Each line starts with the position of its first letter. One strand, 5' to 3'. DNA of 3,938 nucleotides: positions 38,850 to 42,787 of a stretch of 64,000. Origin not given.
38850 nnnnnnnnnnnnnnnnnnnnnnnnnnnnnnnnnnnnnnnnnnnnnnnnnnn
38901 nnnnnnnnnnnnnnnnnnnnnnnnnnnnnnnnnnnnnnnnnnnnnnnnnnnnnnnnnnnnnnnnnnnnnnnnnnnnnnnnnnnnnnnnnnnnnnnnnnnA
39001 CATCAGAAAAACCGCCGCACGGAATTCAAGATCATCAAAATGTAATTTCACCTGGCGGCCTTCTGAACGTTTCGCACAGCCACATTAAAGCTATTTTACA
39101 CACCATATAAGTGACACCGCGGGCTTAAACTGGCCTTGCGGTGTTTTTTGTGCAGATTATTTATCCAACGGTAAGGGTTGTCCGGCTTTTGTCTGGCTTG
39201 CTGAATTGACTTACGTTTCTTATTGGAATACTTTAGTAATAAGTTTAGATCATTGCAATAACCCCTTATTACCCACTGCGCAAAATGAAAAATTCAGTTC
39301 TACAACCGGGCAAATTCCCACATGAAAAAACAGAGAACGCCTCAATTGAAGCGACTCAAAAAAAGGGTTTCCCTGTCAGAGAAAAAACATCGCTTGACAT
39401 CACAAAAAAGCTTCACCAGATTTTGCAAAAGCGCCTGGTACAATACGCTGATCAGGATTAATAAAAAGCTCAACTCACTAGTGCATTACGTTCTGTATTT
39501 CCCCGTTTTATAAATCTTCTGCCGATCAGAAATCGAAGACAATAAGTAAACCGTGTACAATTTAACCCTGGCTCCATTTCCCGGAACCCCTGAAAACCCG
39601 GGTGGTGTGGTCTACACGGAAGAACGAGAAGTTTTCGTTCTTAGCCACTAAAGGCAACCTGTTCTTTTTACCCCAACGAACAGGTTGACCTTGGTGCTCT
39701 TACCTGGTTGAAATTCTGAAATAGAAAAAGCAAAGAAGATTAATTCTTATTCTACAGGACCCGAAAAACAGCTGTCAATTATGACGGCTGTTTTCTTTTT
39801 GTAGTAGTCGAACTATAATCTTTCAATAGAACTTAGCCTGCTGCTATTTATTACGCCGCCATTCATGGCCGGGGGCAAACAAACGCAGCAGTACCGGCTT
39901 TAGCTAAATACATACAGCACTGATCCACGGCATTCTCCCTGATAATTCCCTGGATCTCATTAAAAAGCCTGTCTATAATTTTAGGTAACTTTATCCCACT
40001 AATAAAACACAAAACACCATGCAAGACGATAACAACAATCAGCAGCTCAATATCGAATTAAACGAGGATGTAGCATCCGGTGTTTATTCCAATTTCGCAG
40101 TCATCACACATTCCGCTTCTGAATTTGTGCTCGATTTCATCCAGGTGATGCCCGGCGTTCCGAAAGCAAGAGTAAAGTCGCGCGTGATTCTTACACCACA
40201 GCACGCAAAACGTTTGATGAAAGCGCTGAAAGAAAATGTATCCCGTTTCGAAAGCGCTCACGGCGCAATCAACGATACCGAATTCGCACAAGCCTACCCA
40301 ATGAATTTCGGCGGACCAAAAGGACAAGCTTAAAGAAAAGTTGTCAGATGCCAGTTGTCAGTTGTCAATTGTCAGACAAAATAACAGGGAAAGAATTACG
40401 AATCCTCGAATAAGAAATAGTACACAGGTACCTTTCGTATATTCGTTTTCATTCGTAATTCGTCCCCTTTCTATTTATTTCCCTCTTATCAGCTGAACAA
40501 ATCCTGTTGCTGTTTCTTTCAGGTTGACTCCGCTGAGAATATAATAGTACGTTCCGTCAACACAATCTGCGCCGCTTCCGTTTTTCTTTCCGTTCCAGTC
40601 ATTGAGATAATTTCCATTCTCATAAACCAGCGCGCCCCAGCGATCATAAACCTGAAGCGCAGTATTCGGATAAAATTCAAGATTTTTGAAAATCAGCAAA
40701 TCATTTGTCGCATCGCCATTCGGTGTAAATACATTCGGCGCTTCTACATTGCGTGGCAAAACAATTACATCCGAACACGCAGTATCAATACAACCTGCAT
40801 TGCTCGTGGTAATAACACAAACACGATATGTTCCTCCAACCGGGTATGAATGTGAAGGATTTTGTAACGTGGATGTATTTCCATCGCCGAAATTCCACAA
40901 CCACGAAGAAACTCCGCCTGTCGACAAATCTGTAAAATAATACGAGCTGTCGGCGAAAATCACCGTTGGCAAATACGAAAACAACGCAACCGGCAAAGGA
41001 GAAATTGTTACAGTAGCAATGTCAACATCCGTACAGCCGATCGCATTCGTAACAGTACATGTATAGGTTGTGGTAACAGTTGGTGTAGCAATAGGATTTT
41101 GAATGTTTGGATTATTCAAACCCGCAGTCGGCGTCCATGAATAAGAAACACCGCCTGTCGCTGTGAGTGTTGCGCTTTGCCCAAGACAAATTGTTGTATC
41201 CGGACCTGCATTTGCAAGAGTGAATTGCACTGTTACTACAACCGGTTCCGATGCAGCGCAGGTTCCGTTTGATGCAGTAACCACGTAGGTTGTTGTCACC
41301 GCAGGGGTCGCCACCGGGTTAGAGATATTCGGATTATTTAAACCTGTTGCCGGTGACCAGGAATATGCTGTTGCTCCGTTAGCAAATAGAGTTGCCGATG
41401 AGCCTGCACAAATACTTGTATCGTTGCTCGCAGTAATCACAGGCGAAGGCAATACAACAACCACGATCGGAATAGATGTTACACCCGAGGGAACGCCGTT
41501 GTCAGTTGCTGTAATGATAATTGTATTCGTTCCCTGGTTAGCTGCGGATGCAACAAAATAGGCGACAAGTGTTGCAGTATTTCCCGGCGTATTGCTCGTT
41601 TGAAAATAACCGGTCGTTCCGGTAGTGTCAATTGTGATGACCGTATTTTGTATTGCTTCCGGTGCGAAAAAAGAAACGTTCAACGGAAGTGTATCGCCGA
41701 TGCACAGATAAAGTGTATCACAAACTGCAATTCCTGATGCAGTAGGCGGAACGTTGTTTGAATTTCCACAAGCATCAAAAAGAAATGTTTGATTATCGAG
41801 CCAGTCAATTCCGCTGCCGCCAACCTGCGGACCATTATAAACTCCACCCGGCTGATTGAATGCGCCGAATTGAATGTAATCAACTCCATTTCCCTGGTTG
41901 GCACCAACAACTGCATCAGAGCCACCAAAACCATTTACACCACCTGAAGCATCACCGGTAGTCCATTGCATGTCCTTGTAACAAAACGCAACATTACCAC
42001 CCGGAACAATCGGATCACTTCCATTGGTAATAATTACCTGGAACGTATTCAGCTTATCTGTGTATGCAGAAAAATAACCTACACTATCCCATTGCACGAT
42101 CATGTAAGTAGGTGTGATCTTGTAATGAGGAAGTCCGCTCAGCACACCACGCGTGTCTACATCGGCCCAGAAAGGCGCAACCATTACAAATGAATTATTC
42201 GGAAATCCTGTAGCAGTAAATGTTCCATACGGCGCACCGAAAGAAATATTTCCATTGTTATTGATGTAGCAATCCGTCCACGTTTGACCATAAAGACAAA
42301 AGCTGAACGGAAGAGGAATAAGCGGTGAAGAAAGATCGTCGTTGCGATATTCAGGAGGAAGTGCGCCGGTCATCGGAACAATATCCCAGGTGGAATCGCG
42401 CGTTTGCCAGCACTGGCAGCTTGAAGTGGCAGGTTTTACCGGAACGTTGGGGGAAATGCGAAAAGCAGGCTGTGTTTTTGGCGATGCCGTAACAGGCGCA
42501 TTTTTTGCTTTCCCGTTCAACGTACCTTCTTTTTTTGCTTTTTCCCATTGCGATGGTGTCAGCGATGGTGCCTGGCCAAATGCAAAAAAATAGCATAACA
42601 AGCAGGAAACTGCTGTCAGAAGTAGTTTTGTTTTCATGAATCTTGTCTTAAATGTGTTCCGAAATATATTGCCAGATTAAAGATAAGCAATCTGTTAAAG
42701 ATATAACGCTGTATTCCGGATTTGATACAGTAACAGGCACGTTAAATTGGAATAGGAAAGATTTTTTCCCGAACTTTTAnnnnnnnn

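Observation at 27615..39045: Self-contained T9SS cargo module: giant three-array adhesin with a type-B CTD, a PorP/SprF-family partner and a PorE-like OmpA protein, all directly downstream of a TPR-sensor two-component system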

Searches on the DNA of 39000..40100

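Call 71: search_rna_families(source=window, start=39000, end=40100, threshold=evalue, max_evalue=1)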
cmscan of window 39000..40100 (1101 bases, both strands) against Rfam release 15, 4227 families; matches with E-value up to 1: 1.
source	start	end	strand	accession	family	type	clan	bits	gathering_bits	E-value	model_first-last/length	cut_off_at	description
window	39655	39798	+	RF02713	MCS4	Gene; sRNA;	-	24.3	56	0.63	1-123/123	no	Mycoplasma sRNA MCS4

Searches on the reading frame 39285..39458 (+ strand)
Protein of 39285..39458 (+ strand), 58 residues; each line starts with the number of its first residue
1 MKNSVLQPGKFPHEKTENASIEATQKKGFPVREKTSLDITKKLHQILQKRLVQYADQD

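Call 74: search_protein_families(library=pfam, proteins=[window:39285-39458:+], max_evalue=0.001)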
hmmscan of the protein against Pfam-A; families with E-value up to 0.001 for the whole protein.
window:39285-39458:+ (58 aa): 0 families

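Call 78: search_protein_representatives(protein=window:39285-39458:+)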
Query: 58 residues. Proteins with E-value up to 0.001 (for the whole library): 4; up to 1e-10: 1; up to 1e-30: 0. The best 4 are listed.
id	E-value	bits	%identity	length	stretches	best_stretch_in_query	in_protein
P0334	2.1e-24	99.6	83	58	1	1-58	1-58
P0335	1.4e-06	44.1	46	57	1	1-56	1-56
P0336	1.9e-04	37.5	35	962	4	20-53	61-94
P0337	9.3e-04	35.4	23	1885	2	3-53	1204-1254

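Call 80: find_encoding_contigs(protein=P0335, flank=6000, max_places=3)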
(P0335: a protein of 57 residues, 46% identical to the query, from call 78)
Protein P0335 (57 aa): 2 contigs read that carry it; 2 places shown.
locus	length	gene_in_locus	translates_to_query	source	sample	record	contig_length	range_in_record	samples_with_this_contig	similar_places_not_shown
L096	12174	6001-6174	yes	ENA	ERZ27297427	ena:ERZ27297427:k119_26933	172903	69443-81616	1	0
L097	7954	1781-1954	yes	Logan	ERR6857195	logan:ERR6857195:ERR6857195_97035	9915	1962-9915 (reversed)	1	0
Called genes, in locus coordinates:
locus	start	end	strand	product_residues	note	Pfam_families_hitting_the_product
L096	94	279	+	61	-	-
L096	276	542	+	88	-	-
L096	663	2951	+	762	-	PF00512:HisKA (weak), PF02518:HATPase_c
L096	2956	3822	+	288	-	PF00072:Response_reg, PF00196:GerE (faint), PF08281:Sigma70_r4_2 (faint)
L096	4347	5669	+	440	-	PF13620:CarboxypepD_reg (faint), PF00691:OmpA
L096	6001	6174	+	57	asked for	-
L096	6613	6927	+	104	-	PF11950:DUF3467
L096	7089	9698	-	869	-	PF06119:NIDO, PF00801:PKD (weak), PF18911:PKD_4, PF13585:CHU_C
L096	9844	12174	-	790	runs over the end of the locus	PF01734:Patatin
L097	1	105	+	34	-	?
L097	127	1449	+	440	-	PF13620:CarboxypepD_reg (faint), PF00691:OmpA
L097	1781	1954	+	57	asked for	-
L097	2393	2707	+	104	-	PF11950:DUF3467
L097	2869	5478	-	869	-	PF06119:NIDO, PF00801:PKD (weak), PF18911:PKD_4, PF13585:CHU_C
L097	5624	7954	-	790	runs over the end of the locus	PF01734:Patatin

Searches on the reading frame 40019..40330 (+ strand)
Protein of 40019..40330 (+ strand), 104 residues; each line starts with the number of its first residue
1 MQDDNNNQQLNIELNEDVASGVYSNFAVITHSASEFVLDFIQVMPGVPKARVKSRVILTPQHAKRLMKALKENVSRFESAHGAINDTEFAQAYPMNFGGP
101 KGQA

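Call 49: search_protein_families(library=pfam, proteins=[window:40019-40330:+], max_evalue=0.00001)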
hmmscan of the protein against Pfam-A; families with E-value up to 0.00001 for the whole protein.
window:40019-40330:+ (104 aa): 1 family
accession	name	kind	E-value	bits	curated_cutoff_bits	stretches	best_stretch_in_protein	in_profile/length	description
PF11950.13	DUF3467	-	6.8e-32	109.8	25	1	1-85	1-91/92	Protein of unknown function (DUF3467)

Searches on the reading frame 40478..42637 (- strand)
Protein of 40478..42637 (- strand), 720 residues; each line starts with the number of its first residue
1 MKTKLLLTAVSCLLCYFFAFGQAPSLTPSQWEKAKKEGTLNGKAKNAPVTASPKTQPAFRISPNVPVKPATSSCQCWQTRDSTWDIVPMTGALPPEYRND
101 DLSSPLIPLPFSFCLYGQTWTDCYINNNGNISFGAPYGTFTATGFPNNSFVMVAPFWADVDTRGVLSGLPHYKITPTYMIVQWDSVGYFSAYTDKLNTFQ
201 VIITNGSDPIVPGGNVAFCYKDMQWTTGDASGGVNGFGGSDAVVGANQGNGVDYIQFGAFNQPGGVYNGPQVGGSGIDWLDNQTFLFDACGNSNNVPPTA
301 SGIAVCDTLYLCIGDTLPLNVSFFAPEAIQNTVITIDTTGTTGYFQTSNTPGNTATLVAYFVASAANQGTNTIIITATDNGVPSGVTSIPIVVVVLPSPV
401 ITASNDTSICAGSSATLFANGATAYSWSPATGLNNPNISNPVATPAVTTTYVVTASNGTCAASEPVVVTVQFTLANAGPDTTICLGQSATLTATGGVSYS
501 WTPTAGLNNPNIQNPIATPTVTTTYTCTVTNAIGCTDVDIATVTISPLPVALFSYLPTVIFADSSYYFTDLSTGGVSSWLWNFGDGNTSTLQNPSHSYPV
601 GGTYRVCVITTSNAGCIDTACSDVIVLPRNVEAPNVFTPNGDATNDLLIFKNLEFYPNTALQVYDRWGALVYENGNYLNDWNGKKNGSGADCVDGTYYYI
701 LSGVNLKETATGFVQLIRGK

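Call 49: search_protein_families(library=pfam, proteins=[window:40478-42637:-], max_evalue=0.00001)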
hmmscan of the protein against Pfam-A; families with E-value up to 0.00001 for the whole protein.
window:40478-42637:- (720 aa): 4 families
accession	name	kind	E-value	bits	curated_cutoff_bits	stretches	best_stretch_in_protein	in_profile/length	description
PF13585.12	CHU_C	-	3.2e-24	85.3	27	1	632-716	2-86/86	CHU_C Type IX secretion signal domain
PF06119.19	NIDO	-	8.4e-20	72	25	2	178-255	81-155/186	Nidogen-like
PF18911.6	PKD_4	-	7.8e-15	55.1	27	1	568-620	26-79/85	PKD domain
PF00801.26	PKD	-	5e-06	26.8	23.5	1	557-615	8-70/80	PKD domain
